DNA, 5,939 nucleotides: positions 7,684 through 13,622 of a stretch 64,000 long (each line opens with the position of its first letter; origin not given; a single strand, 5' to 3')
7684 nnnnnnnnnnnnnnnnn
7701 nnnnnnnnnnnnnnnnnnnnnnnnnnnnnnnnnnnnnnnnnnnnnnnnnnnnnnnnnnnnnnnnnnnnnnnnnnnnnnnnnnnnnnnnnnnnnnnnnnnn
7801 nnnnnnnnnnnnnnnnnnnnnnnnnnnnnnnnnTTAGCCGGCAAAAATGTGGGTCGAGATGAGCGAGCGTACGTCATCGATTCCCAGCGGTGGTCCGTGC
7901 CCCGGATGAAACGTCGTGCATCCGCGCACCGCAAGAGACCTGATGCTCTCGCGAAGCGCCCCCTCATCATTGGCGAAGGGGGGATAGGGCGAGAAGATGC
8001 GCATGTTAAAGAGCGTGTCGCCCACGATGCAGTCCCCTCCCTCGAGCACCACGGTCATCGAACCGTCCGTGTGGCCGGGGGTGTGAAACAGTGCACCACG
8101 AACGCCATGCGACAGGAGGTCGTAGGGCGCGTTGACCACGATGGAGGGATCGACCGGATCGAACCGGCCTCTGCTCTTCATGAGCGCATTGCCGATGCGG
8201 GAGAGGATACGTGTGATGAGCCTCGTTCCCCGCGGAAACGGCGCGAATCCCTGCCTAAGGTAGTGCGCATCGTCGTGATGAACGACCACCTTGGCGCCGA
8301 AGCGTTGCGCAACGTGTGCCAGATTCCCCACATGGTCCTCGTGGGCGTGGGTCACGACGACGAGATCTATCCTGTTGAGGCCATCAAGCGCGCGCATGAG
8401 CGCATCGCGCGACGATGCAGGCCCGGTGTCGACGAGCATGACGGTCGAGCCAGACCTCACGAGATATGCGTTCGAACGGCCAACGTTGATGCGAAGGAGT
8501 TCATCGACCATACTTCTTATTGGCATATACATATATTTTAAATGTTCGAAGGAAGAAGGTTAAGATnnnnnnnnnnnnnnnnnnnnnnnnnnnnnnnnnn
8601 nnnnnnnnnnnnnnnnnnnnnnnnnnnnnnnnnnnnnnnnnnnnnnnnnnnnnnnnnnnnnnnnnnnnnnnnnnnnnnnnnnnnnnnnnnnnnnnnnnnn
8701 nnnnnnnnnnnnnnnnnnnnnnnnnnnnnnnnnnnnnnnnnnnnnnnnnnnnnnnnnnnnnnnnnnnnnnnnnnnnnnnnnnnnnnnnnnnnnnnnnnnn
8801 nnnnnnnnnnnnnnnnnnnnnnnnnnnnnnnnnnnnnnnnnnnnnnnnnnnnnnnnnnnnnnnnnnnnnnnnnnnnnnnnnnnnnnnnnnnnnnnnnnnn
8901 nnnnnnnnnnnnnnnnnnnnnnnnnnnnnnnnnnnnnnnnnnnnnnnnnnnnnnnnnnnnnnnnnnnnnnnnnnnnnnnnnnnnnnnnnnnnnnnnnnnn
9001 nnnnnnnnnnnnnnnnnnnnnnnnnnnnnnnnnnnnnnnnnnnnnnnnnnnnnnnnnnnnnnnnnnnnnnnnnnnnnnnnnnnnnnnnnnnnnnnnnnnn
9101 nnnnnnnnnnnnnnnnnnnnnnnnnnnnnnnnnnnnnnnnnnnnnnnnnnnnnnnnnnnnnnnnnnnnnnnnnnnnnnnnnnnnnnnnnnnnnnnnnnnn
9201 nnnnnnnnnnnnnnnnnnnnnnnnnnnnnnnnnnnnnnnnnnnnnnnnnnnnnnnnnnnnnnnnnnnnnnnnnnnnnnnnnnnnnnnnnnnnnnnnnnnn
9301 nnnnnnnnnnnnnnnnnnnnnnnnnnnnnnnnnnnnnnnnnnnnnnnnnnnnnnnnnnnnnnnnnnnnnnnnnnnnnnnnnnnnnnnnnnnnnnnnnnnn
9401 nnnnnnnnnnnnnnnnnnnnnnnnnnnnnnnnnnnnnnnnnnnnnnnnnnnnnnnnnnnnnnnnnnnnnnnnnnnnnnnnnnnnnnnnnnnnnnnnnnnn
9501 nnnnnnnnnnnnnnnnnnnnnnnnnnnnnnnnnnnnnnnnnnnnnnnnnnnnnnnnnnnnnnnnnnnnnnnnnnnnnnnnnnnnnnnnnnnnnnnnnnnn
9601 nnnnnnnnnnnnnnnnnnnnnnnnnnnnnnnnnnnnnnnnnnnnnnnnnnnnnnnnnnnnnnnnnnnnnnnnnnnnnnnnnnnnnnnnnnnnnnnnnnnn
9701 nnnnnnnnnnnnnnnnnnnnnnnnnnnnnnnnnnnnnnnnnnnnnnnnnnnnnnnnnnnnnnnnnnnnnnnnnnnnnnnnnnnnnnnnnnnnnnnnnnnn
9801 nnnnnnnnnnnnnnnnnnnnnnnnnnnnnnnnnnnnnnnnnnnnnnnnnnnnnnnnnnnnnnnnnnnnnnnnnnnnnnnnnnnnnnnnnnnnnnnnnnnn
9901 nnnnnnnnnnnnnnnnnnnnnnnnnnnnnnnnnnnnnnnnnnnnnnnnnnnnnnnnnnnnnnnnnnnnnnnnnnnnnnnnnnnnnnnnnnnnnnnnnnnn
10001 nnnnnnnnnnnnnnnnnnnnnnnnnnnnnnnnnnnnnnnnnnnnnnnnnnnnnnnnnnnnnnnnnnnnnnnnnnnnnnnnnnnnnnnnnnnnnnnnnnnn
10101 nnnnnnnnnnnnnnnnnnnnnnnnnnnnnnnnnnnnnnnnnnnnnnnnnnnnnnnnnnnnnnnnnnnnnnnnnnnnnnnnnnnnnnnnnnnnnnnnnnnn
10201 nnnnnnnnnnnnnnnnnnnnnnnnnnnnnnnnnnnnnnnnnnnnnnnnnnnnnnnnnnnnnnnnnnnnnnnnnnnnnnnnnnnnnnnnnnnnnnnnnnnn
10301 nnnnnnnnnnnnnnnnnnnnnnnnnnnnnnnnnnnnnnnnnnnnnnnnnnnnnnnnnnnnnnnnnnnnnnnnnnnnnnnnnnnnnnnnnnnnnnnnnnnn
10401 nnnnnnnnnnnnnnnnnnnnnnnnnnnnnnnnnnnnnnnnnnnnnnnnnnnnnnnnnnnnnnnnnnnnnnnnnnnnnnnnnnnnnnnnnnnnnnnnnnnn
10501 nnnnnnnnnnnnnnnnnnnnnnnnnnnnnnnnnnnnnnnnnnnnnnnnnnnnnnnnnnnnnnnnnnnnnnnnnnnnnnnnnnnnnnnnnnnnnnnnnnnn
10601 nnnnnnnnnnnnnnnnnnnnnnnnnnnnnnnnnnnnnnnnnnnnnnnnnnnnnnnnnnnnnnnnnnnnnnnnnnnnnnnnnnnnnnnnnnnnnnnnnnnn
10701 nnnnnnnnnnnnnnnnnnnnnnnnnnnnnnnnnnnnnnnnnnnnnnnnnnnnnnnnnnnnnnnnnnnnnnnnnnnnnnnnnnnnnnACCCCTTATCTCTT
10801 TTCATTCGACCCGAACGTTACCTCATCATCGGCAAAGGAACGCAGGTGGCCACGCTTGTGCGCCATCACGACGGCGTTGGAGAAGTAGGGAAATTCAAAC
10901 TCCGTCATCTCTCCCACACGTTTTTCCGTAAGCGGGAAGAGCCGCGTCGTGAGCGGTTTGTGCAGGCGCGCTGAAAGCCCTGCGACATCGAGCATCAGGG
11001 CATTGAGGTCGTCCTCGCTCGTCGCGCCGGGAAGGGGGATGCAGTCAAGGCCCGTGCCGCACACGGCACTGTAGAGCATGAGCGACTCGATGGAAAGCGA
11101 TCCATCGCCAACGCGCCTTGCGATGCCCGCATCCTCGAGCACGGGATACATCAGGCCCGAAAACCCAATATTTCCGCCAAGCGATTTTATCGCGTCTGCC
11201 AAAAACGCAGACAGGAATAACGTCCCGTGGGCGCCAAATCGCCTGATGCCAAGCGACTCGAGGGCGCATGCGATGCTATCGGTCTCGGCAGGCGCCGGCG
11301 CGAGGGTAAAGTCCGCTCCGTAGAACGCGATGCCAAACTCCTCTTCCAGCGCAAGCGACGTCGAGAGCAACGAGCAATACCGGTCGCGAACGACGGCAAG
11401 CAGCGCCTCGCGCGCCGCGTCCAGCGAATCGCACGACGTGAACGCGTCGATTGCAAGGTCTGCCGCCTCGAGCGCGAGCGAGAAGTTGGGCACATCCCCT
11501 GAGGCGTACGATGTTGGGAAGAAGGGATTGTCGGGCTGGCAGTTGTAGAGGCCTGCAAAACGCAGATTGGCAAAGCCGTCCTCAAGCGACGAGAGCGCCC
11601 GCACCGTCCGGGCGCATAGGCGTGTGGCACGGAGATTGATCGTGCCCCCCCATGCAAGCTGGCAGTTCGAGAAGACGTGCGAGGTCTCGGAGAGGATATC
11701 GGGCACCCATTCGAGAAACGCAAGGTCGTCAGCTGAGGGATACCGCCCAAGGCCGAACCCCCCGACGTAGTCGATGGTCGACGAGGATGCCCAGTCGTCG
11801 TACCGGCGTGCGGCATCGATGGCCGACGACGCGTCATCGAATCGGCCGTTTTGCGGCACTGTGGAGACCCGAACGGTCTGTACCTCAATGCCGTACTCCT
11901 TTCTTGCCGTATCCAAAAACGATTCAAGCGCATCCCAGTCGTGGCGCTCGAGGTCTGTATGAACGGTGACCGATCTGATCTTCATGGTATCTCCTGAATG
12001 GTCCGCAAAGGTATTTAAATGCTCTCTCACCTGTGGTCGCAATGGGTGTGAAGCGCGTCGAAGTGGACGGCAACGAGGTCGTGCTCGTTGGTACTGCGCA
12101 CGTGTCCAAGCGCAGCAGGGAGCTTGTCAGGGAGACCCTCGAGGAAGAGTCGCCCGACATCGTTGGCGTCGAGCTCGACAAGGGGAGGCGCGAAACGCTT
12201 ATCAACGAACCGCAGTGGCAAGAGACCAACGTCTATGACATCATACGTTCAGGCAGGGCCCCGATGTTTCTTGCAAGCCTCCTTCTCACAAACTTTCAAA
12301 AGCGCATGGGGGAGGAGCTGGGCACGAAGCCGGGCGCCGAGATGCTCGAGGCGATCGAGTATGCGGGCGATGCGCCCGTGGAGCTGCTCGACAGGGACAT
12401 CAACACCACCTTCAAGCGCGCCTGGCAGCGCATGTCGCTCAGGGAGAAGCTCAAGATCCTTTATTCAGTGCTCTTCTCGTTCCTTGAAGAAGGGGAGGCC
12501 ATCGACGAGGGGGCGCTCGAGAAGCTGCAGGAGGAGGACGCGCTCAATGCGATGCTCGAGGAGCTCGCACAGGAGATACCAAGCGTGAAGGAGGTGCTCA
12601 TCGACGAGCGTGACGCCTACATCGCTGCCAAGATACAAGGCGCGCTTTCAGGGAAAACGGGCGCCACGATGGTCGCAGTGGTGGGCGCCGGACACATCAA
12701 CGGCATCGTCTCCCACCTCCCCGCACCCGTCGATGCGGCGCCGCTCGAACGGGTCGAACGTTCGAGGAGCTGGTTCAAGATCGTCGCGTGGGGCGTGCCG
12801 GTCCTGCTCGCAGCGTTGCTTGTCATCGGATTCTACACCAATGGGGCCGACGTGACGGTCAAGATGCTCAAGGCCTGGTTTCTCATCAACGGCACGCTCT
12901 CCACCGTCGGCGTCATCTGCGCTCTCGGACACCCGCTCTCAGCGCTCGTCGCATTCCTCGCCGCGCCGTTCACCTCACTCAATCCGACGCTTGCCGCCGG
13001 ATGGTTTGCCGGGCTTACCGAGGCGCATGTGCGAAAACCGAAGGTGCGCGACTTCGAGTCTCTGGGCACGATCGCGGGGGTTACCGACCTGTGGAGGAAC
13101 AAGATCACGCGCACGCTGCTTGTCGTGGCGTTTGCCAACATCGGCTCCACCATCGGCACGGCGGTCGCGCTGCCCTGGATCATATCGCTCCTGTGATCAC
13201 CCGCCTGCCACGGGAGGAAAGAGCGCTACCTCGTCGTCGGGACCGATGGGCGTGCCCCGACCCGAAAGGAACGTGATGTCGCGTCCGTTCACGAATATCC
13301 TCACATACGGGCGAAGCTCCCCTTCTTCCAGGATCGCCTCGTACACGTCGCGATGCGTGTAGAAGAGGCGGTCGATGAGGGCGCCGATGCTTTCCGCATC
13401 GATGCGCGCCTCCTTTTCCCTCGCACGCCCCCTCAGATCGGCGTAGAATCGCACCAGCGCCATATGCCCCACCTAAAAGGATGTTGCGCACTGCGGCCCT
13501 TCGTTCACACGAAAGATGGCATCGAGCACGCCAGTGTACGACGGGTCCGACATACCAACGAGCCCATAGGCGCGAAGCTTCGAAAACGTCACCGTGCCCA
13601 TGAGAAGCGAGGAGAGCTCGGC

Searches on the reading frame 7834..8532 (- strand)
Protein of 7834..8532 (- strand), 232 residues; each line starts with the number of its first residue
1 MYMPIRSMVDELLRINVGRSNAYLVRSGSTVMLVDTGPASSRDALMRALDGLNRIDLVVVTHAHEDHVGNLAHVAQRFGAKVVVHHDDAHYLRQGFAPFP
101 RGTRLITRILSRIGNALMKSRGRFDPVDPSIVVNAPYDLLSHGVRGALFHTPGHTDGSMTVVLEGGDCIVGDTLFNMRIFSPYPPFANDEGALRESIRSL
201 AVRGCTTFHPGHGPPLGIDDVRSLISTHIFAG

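Call 26: search_protein_families(library=pfam, proteins=[window:7834-8532:-], max_evalue=0.0001)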
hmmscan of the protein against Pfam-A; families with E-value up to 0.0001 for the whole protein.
window:7834-8532:- (232 aa): 2 families
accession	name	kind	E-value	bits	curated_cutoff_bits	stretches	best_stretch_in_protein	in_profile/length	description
PF00753.33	Lactamase_B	-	4.9e-29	102.1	22.7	1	17-212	3-196/196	Metallo-beta-lactamase superfamily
PF12706.13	Lactamase_B_2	-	1e-08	35.5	27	1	32-102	3-80/200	Beta-lactamase superfamily domain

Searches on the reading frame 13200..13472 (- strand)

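Call 78: search_protein_families(library=pfam, proteins=[window:13200-13472:-], max_evalue=0.0001)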
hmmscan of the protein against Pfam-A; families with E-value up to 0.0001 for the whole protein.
window:13200-13472:- (91 aa): 1 family
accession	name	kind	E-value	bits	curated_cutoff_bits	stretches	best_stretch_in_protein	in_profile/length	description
PF02597.26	ThiS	-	4.4e-11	43.6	22.5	1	7-91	1-76/76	ThiS family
